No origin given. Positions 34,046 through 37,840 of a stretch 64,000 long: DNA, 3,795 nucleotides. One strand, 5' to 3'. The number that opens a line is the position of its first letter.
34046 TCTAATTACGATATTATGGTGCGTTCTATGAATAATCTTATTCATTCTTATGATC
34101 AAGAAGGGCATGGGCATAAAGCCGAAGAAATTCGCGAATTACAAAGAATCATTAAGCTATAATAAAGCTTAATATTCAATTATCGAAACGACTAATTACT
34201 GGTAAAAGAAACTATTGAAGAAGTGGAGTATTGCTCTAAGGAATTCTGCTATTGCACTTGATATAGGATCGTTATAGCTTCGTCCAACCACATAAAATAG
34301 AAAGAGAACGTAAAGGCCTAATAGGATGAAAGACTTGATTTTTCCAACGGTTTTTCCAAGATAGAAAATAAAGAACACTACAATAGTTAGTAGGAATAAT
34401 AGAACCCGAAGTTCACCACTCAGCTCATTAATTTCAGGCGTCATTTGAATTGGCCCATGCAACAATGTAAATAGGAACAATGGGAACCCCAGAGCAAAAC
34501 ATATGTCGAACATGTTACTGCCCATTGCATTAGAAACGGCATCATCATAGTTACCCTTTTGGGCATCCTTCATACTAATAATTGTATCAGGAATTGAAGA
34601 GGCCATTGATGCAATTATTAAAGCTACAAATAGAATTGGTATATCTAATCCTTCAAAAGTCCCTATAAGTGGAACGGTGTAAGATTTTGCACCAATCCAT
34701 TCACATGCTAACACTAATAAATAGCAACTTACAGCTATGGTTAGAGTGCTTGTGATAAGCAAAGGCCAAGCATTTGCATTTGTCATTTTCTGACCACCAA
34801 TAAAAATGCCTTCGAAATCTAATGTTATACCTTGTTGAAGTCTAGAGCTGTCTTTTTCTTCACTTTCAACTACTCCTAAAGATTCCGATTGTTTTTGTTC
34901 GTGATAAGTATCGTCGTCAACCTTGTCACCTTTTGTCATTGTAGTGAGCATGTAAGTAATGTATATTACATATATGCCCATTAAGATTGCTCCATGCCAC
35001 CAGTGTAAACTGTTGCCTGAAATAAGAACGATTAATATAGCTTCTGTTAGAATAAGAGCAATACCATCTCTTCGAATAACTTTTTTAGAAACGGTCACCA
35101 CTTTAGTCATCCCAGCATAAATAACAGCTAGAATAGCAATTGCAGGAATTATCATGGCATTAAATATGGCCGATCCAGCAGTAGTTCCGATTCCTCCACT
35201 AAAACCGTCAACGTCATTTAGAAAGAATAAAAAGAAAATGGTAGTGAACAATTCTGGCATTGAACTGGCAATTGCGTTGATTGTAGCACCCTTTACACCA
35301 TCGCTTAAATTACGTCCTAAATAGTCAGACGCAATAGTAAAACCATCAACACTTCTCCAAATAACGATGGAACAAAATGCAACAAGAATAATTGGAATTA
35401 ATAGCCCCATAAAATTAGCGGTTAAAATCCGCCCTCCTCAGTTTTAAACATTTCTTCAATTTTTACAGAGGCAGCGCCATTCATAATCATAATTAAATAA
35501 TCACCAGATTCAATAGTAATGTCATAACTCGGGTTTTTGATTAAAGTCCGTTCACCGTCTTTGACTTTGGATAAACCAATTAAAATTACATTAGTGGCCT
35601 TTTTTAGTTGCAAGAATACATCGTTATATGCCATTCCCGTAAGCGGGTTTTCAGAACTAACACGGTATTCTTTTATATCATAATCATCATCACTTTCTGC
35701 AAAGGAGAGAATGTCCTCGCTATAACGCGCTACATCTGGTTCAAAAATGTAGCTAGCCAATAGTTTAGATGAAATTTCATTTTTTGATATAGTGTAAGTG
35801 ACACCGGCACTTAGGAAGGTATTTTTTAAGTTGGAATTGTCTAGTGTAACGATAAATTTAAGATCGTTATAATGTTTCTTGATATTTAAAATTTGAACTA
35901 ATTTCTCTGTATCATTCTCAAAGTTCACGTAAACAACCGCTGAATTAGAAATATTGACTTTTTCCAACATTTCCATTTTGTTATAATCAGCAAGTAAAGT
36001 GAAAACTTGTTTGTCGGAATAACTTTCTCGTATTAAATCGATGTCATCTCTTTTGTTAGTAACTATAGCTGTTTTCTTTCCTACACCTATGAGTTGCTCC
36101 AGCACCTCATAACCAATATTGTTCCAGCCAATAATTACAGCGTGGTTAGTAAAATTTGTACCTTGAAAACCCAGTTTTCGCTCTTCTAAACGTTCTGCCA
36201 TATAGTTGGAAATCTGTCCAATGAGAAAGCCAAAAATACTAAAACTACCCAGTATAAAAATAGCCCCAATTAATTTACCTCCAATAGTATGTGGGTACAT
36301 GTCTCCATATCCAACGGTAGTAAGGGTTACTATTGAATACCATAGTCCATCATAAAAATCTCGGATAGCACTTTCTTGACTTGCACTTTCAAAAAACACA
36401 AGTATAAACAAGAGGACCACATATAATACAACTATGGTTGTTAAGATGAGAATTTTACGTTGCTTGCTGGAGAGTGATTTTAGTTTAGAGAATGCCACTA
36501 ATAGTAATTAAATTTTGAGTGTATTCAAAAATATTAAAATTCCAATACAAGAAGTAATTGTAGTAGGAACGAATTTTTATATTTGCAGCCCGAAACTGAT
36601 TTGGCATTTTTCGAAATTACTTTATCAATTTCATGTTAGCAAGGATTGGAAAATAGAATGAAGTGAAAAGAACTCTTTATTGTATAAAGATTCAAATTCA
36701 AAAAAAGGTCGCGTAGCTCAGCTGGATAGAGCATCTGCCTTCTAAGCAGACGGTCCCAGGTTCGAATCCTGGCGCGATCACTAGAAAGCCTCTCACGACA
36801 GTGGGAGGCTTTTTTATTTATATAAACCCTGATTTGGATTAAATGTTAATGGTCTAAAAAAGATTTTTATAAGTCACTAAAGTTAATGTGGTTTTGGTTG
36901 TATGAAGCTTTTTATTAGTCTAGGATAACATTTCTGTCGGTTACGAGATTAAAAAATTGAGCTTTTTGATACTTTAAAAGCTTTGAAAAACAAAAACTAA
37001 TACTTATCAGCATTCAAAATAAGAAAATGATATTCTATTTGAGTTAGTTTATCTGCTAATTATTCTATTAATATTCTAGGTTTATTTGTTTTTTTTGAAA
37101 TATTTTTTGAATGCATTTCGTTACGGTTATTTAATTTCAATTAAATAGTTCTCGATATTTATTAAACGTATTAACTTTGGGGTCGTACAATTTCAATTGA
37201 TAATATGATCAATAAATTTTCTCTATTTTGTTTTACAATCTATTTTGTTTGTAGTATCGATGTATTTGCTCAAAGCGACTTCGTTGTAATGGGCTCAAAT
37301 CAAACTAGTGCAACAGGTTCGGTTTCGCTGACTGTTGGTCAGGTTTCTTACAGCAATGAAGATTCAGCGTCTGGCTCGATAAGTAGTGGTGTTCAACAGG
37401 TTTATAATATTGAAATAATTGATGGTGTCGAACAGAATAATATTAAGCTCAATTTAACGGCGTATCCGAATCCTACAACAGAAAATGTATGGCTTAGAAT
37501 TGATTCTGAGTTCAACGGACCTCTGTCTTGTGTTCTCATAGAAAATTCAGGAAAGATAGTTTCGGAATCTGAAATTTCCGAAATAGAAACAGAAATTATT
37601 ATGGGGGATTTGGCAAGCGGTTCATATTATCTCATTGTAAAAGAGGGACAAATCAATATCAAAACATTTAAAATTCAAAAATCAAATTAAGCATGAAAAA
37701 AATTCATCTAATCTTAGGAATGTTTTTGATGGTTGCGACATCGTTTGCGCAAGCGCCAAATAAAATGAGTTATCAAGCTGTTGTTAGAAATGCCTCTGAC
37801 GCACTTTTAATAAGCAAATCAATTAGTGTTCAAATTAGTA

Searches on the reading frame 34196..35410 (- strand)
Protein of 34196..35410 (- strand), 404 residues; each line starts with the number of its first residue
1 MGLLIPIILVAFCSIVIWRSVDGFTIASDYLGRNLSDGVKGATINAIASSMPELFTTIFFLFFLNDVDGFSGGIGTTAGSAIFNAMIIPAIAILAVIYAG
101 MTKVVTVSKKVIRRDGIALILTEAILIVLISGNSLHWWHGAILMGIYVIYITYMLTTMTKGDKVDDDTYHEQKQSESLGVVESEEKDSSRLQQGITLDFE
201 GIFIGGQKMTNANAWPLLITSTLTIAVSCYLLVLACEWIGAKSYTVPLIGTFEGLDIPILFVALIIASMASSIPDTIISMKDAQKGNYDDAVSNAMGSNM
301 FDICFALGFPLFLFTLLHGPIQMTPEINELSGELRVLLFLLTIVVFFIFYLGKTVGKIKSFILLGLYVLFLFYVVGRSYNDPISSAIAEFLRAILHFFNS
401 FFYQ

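Call 12: search_protein_families(library=pfam, proteins=[window:34196-35410:-], max_evalue=0.0001)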
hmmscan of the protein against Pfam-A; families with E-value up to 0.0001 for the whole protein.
window:34196-35410:- (404 aa): 1 family
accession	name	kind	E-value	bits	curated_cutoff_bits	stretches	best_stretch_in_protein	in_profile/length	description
PF01699.29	Na_Ca_ex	-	5.4e-31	108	24.9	2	215-375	3-150/151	Sodium/calcium exchanger protein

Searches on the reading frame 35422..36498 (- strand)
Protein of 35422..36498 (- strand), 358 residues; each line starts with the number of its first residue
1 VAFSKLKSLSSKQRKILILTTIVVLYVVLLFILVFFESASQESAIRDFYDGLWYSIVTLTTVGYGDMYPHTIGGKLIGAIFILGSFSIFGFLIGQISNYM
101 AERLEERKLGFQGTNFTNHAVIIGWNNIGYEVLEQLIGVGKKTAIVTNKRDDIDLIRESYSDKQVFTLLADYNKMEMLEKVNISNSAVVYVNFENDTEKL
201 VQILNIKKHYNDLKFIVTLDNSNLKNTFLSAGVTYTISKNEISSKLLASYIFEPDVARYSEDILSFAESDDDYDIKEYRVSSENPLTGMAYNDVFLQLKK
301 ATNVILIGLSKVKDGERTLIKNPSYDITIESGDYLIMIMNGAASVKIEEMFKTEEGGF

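Call 12: search_protein_families(library=pfam, proteins=[window:35422-36498:-], max_evalue=0.0001)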
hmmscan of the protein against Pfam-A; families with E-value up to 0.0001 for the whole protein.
window:35422-36498:- (358 aa): 4 families
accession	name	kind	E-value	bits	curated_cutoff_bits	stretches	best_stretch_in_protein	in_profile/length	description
PF07885.22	Ion_trans_2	-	1.1e-15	57.8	22.5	1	24-101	2-78/79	Ion channel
PF02254.24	TrkA_N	-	1e-12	48.8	23.8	1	121-238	2-115/116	TrkA-N domain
PF00520.37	Ion_trans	-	6.7e-11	42.3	25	1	16-105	132-238/241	Ion transport protein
PF06241.17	Castor_Poll_mid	-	3.3e-05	24.3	26.7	1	272-346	26-95/104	Castor and Pollux, part of voltage-gated ion channel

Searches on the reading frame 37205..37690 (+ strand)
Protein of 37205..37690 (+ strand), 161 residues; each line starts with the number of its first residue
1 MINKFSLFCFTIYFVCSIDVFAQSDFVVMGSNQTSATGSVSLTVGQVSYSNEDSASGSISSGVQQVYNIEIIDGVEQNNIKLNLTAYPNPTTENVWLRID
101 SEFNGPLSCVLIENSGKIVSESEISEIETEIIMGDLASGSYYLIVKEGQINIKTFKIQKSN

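Call 12: search_protein_families(library=pfam, proteins=[window:37205-37690:+], max_evalue=0.0001)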
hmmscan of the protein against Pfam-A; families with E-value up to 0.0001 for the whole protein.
window:37205-37690:+ (161 aa): 1 family
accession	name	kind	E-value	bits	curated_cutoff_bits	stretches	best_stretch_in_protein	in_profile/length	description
PF18962.6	Por_Secre_tail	-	2.4e-06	28.2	27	1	87-154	2-72/75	Secretion system C-terminal sorting domain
